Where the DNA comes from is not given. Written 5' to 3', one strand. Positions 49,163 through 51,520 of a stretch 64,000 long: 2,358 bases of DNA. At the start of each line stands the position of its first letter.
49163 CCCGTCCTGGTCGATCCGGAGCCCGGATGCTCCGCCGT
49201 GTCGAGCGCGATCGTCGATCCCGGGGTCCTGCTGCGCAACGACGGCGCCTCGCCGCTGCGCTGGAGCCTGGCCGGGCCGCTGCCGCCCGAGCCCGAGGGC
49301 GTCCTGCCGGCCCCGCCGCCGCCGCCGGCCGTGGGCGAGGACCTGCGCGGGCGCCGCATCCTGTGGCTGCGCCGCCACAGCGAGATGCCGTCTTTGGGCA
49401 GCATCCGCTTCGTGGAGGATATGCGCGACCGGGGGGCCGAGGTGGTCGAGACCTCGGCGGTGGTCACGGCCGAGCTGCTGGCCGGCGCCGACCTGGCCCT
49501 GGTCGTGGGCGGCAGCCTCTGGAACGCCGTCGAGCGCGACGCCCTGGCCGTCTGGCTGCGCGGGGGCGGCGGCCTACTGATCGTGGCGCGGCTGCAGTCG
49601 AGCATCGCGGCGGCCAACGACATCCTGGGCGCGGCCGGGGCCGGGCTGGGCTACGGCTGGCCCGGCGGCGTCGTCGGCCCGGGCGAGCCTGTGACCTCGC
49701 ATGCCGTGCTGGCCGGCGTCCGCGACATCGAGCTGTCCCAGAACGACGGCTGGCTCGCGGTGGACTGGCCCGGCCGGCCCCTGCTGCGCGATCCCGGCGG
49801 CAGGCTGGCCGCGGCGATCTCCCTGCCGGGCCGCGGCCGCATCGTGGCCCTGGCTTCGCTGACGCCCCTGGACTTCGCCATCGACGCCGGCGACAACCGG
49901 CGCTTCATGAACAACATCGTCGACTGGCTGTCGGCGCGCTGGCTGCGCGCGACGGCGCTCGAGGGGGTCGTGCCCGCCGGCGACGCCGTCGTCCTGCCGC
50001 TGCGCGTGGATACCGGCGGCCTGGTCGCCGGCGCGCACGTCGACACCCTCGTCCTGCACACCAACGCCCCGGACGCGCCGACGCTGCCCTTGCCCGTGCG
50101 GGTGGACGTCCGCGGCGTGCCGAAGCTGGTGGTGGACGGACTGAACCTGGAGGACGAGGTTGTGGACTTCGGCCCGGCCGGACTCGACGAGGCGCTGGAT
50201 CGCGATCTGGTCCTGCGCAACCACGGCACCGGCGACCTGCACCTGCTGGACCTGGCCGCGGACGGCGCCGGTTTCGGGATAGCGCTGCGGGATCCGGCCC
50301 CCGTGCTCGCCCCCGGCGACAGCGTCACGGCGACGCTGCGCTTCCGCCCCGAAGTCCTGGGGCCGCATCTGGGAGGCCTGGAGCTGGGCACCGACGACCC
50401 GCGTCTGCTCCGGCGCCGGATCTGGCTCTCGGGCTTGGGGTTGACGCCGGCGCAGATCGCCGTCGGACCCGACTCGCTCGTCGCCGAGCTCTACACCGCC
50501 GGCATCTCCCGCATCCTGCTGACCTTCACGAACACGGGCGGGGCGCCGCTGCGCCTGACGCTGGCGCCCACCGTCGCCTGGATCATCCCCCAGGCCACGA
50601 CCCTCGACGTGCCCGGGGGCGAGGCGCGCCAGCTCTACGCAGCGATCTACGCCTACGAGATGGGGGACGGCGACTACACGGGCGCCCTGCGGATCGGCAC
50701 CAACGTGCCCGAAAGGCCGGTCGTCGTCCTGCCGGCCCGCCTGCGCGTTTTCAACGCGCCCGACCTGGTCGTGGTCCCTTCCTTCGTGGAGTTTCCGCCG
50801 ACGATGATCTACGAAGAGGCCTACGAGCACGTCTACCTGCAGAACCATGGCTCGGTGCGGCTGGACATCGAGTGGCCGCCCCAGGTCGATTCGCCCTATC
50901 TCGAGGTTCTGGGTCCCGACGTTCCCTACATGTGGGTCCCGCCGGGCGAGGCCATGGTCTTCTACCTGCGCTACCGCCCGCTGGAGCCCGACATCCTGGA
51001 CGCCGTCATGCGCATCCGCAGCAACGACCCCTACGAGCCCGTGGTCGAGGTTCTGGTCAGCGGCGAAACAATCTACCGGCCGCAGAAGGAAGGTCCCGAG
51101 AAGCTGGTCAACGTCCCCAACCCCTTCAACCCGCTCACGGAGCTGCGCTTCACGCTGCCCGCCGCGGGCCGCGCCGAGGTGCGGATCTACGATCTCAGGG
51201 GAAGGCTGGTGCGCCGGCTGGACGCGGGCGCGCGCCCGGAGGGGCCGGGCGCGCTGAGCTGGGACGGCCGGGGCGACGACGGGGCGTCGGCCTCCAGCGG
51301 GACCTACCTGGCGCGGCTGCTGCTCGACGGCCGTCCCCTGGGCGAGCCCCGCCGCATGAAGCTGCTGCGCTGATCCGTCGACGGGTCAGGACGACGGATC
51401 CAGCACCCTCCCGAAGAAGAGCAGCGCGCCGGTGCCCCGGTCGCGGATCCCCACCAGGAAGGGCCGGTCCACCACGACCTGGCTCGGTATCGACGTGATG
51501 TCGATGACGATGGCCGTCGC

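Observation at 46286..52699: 1695-aa S8 protease with Ig-like repeat array and T9SS-type CTD, convergent with a serpin lipoprotein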

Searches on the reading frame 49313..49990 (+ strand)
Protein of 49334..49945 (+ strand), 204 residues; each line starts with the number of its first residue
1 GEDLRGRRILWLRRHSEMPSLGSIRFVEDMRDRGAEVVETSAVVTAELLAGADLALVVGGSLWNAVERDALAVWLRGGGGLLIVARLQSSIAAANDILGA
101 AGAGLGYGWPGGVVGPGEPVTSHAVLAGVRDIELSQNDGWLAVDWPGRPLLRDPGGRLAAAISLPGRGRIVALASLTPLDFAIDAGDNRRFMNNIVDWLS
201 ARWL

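Call 38: search_protein_families(library=pfam, proteins=[window:49334-49945:+], max_evalue=1)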
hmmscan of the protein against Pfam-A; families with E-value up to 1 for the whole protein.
seq(204 aa): 3 families
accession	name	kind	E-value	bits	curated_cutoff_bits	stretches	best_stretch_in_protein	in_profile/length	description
PF14258.12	DUF4350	-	2.4e-05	25.1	30.4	1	22-179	8-163/181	Domain of unknown function (DUF4350)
PF19857.4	DUF6332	-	0.069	14.1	25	1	32-81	6-56/85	Family of unknown function (DUF6332)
PF00881.29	Nitroreductase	-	0.14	12.8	23.5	1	40-112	78-142/167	Nitroreductase family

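Call 39: search_protein_families(library=ncbifam, proteins=[window:49334-49945:+], max_evalue=1)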
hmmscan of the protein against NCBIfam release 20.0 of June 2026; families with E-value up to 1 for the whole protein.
seq(204 aa): 0 families

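Call 57: predict_structure(alignment_id=A2)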
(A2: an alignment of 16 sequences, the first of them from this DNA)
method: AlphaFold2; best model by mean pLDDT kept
length: 226 residues; sequences in the alignment: 16
mean_pLDDT: 88.5   pTM: 0.86
mean pLDDT of the five models: 88.5, 88.2, 88.1, 86.8, 86.3
residues with pLDDT >= 90: 173; 70-90: 24; 50-70: 15; < 50: 14
segments of 3 or more residues with pLDDT < 50: 1-5, 211-217
pLDDT, mean of each block of 10 residues (from residue 1): 58 95 75 92 95 96 89 96 96 91 96 95 94 94 95 97 98 95 91 94 88 47 55
secondary structure, 60 per line:
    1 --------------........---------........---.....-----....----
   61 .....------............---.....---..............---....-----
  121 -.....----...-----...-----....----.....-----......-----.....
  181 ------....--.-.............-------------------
elements in order: E15-19 H32-39 E43-47 H53-56 E61-65 H72-83 E87-91 H95-108 E112-115 E122-126 E139-141 E147-150 E155-159 E165-170 E176-180 H187-190 H195-207

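Call 59: fold_search(model_id=the predicted structure, library=pdb)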
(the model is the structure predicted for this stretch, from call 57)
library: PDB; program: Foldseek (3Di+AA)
matches with E <= 10: 1157; with E <= 0.001: 152
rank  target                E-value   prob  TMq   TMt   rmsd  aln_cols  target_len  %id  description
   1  5fmr_C                2.8e-10  1.00  0.64  0.60   6.8       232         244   21  crIFT52 N-terminal domain (released 2016-03-09)
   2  5fmr_A                3.8e-10  1.00  0.65  0.61   6.4       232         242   21  crIFT52 N-terminal domain (released 2016-03-09)
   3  5fms_A                1.3e-09  1.00  0.69  0.68   4.5       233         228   15  mmIFT52 N-terminal domain (released 2016-03-09)
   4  5fms_B                1.1e-08  1.00  0.69  0.69   4.1       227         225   17  mmIFT52 N-terminal domain (released 2016-03-09)
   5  7bob_A                2.1e-07  1.00  0.48  0.23   8.1       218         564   13  Exo-beta-1,4-mannosidase Op5Man5 from Opitutaceae bacterium strain TAV5 (released 2021-07-14)
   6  5xb7_E                2.5e-07  1.00  0.53  0.20   6.6       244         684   15  GH42 alpha-L-arabinopyranosidase from Bifidobacterium animalis subsp. lactis Bl-04 (released 2017-11-01)
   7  7bob_C                2.9e-07  1.00  0.55  0.25   6.4       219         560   13  Exo-beta-1,4-mannosidase Op5Man5 from Opitutaceae bacterium strain TAV5 (released 2021-07-14)
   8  7bob_B                4.2e-07  1.00  0.51  0.25   6.6       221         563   13  Exo-beta-1,4-mannosidase Op5Man5 from Opitutaceae bacterium strain TAV5 (released 2021-07-14)
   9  5xb7_D                7.4e-07  1.00  0.56  0.21   8.5       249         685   15  GH42 alpha-L-arabinopyranosidase from Bifidobacterium animalis subsp. lactis Bl-04 (released 2017-11-01)
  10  5xb7_C                8.4e-07  1.00  0.54  0.20   8.6       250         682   14  GH42 alpha-L-arabinopyranosidase from Bifidobacterium animalis subsp. lactis Bl-04 (released 2017-11-01)
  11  5xb7_A                8.4e-07  1.00  0.52  0.20   6.8       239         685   15  GH42 alpha-L-arabinopyranosidase from Bifidobacterium animalis subsp. lactis Bl-04 (released 2017-11-01)
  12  8hx8_A                9.5e-07  1.00  0.57  0.22   4.5       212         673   14  Crystal structure of 4-amino-4-deoxychorismate synthase from Streptomyces venezuelae co-crystallized with chorismate (released 2023-10-18)
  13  2gk3_A                1.0e-06  1.00  0.62  0.57   7.3       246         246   11  Cytoplasmic Protein STM3548 from Salmonella typhimurium (released 2006-05-02)
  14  3fij_B                1.0e-06  1.00  0.55  0.56   5.1       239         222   11  Crystal structure of a uncharacterized protein lin1909 (released 2009-01-13)
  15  7vky_A                1.1e-06  1.00  0.53  0.20   8.4       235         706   10  The complex structure of beta-1,2-glucosyltransferase from Ignavibacterium album with sophorose (released 2022-03-09)
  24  3rht_A                1.9e-06  1.00  0.64  0.58   4.2       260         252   15  Crystal structure of type 1 glutamine amidotransferase (GATase1)-like protein from Planctomyces limnophilus (released 2011-04-27)
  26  4jqs_A                2.2e-06  1.00  0.60  0.56   5.4       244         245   14  Crystal structure of a Putative thua-like protein (BACUNI_01602) from Bacteroides uniformis ATCC 8492 at 2.30 A resolu (released 2013-05-08)
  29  4pxy_A                2.8e-06  1.00  0.58  0.54   6.7       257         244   15  Crystal structure of a Putative thua-like protein (BACUNI_01602) from Bacteroides uniformis ATCC 8492 at 1.50 A resolu (released 2014-04-23)
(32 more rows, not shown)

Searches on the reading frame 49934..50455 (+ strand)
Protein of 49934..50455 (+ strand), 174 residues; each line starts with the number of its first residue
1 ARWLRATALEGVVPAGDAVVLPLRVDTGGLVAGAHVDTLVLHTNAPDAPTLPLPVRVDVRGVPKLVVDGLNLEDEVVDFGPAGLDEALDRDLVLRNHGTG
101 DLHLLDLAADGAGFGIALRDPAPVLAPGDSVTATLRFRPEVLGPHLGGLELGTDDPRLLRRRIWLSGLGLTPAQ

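Call 38: search_protein_families(library=pfam, proteins=[window:49934-50455:+], max_evalue=1)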
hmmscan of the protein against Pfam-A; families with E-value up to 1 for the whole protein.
seq(174 aa): 4 families
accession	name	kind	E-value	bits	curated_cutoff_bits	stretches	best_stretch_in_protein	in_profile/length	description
PF22544.2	HYDIN_VesB_CFA65-like_Ig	-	1.1e-05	26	25.5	1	70-155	3-88/100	HYDIN/CFA65/VesB-like, Ig-like domain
PF22073.2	Cep192_D4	-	0.0049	17.5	35.5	1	73-169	7-111/112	Cep192 domain 4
PF12371.14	TMEM131_like_N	-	0.11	13.2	28.8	1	76-153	7-84/84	Transmembrane protein 131-like N-terminal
PF15780.11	ASH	-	0.17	12.5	27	1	76-151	13-88/98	Abnormal spindle-like microcephaly-assoc'd, ASPM-SPD-2-Hydin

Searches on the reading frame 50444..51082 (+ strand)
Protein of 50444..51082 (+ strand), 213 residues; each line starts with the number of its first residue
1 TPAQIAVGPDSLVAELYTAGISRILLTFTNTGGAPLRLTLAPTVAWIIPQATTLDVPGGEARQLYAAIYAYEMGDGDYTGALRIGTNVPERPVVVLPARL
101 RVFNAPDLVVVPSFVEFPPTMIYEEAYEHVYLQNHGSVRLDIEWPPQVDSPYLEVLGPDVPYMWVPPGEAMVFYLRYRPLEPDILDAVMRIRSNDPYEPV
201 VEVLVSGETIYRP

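Call 38: search_protein_families(library=pfam, proteins=[window:50444-51082:+], max_evalue=1)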
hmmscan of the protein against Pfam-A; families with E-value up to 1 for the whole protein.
seq(213 aa): 1 family
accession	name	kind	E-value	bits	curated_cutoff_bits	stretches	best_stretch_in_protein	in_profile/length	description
PF14016.12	DUF4232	-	0.0031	18.1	27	1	19-53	16-50/129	Domain of unknown function (DUF4232)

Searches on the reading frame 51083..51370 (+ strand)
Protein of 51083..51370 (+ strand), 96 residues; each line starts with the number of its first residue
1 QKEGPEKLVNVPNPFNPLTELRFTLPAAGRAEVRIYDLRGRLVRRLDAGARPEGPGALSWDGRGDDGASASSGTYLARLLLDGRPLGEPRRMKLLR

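Call 38: search_protein_families(library=pfam, proteins=[window:51083-51370:+], max_evalue=1)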
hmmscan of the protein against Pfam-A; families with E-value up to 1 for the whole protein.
seq(96 aa): 5 families
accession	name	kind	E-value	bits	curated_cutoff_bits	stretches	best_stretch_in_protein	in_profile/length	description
PF13860.13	FlgD_ig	-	1.4e-12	47.8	27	1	25-75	18-69/79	FlgD Ig-like domain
PF18962.6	Por_Secre_tail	-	0.013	16.2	27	1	12-44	3-35/75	Secretion system C-terminal sorting domain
PF13585.12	CHU_C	-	0.11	13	27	1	30-81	28-72/86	CHU_C Type IX secretion signal domain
PF06832.18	BiPBP_C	-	0.11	12.8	26.8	0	19-43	62-86/90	Penicillin-Binding Protein C-terminus Family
PF05726.19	Pirin_C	-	0.28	12.1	27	1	22-91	11-77/103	Pirin C-terminal cupin domain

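Call 39: search_protein_families(library=ncbifam, proteins=[window:51083-51370:+], max_evalue=1)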
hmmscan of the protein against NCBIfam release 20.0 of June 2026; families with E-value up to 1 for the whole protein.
seq(96 aa): 10 families
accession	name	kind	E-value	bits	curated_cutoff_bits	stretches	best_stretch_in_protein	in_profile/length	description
NF005176.1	PRK06655.1-1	equivalog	1.2e-08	35.2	230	1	26-76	94-144/197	flagellar hook assembly protein FlgD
NF033707.1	T9SS_sortase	equivalog_domain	2.9e-07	28.5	420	1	6-82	997-1078/1095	type IX secretion system sortase PorU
NF052323.1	T9SSA_dep_M6i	equivalog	3.5e-06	25.3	600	1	7-79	957-1024/1043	T9SS-dependent M6-like inactivated metalloprotease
NF009276.0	PRK12633.1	equivalog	0.00019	21.2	383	1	28-78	128-178/234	flagellar basal body rod modification protein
TIGR04183.1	Por_Secre_tail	domain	0.0008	19.3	23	1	12-78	3-57/72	T9SS type A sorting domain-containing protein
NF009452.0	PRK12812.1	equivalog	0.0008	18.7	258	1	31-78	154-203/289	flagellar basal body rod modification protein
NF009453.0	PRK12813.1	equivalog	0.0052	16.3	264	1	27-76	122-168/223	flagellar basal body rod modification protein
NF052228.1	T9SS_PorZ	equivalog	0.0066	14.9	260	1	29-76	695-737/757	type IX secretion system anionic LPS delivery protein PorZ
NF009277.0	PRK12634.1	equivalog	0.011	15.9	333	1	25-75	118-168/221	flagellar basal body rod modification protein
NF038113.1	T9SSA_dep_M36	equivalog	0.024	12.8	885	1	6-44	791-829/869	T9SS-dependent M36 family metallopeptidase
